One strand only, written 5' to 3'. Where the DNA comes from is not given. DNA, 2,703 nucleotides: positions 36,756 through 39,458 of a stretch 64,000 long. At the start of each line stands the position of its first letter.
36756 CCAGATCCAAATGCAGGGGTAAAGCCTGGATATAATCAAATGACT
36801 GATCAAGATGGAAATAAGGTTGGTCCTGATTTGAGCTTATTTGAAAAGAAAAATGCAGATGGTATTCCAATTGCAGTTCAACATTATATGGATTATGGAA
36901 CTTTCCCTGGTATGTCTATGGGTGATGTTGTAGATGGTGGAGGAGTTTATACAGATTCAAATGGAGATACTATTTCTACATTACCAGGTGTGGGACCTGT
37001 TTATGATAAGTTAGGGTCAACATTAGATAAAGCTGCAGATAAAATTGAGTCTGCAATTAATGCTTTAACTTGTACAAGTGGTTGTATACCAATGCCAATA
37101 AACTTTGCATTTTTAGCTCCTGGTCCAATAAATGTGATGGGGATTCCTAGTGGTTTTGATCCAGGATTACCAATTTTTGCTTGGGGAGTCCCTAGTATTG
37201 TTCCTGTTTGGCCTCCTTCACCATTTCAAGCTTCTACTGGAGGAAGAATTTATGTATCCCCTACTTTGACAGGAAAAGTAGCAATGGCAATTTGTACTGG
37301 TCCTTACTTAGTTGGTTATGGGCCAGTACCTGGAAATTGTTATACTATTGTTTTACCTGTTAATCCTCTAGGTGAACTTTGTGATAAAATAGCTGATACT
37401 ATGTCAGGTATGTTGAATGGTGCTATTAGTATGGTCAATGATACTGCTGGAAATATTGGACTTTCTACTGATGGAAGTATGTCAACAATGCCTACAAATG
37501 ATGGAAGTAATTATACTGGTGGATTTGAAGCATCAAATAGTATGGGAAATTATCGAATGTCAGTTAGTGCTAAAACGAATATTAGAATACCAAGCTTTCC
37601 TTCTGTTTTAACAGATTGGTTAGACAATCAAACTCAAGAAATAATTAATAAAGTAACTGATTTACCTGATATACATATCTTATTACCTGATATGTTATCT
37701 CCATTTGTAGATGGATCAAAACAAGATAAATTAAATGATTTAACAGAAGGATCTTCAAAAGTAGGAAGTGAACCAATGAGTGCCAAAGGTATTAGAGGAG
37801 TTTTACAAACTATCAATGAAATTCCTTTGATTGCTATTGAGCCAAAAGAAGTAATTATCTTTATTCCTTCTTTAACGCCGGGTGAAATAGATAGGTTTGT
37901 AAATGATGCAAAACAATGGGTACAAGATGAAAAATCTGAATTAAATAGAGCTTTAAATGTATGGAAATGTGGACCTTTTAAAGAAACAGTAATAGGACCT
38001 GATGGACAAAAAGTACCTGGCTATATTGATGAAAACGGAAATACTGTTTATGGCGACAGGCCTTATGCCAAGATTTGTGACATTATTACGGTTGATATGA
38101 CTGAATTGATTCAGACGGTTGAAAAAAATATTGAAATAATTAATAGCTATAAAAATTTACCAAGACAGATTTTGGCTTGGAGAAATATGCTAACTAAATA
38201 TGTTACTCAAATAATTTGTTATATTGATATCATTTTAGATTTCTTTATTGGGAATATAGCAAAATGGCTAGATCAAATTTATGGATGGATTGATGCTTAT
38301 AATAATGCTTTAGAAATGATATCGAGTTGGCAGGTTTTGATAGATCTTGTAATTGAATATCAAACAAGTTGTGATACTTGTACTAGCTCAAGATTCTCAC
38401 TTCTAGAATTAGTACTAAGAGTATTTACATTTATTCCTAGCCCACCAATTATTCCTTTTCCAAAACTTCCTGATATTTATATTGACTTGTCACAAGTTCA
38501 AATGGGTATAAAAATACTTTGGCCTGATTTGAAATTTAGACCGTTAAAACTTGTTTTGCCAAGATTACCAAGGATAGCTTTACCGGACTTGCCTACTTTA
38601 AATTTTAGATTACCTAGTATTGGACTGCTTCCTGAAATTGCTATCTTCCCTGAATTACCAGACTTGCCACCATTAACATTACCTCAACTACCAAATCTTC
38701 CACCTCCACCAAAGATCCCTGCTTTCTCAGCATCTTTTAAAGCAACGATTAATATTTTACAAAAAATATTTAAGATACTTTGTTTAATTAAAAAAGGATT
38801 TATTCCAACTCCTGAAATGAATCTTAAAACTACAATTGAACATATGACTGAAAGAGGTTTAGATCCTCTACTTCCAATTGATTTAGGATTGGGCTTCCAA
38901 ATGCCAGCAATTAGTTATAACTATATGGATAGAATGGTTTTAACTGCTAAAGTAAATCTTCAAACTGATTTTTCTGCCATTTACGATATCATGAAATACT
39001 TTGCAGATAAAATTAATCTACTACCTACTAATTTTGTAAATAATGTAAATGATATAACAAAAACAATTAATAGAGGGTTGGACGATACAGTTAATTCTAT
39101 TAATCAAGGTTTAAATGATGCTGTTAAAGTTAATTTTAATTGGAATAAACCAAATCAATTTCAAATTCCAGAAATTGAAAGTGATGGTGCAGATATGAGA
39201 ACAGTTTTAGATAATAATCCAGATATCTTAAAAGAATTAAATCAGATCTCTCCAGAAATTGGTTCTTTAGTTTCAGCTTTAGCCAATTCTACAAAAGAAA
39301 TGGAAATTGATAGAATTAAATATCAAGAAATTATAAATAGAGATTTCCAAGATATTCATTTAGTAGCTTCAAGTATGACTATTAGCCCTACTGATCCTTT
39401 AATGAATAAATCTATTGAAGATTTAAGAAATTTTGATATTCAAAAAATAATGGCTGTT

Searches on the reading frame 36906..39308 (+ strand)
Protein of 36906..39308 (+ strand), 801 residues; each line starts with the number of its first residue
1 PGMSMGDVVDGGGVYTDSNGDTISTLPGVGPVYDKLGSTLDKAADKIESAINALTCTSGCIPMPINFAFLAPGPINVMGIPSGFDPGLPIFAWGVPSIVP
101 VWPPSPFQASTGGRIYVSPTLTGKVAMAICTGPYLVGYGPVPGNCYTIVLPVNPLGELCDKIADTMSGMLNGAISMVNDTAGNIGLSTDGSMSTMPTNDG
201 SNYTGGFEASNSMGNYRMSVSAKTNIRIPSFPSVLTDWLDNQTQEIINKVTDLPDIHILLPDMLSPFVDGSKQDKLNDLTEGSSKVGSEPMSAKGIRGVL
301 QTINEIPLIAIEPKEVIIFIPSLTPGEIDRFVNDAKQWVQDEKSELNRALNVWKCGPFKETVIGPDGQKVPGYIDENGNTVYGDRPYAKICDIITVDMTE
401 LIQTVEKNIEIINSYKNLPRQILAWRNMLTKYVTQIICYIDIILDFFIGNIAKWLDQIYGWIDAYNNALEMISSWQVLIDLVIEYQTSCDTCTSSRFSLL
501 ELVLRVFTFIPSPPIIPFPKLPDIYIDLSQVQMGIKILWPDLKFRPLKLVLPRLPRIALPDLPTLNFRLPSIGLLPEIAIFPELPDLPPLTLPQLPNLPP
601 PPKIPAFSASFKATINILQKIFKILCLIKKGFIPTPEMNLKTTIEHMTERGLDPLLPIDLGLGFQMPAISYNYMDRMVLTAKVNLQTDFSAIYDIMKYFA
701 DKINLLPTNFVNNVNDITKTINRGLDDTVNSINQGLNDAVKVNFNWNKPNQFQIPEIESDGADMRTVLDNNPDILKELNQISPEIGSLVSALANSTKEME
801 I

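Call 77: find_homologous_proteins(query=window:36906-39308:+, max_evalue=0.00001)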
Query window:36906-39308:+: 8000 candidates shared short words with the query, none scored E <= 0.00001.
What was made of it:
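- Tried and rejected: The last protein search, with giant residues 3600-4400, also gave nothing (call 77).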
